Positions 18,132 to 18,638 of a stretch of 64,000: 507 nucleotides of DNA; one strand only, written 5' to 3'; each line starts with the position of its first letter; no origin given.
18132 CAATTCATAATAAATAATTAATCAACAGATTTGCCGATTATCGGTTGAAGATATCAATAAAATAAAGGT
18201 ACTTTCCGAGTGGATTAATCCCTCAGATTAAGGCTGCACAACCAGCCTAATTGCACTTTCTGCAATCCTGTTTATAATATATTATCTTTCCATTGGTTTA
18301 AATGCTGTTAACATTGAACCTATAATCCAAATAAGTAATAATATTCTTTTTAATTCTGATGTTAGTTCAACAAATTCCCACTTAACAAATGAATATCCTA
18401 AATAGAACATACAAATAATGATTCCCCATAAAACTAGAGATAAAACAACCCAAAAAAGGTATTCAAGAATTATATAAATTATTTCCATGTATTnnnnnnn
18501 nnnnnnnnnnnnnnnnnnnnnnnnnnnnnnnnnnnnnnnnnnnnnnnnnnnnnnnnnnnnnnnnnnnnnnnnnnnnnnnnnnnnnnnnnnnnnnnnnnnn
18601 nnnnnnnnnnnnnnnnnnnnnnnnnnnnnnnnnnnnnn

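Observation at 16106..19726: Nucleotidyltransferase genes interleaved with the CRISPR arrays, and a tRNA-repair gene set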

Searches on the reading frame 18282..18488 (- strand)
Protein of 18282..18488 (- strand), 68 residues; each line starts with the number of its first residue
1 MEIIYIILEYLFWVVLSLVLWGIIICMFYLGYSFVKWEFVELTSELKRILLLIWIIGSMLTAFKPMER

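Call 6: search_protein_families(library=pfam, proteins=[window:18282-18488:-], max_evalue=1)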
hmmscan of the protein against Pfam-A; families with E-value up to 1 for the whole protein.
window:18282-18488:- (68 aa): 1 family
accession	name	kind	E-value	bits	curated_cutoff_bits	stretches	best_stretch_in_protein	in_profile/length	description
PF20664.2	DUF6814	-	0.18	12.5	25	0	45-62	3-20/71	Family of unknown function (DUF6814)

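Call 10: search_protein_families(library=phrogs, proteins=[window:18282-18488:-], max_evalue=0.01)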
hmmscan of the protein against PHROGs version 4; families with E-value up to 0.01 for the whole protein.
window:18282-18488:- (68 aa): 0 families

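Call 80: search_protein_families(library=padloc, proteins=[window:18282-18488:-], max_evalue=0.01)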
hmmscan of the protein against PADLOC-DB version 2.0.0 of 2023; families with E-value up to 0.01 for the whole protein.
window:18282-18488:- (68 aa): 0 families
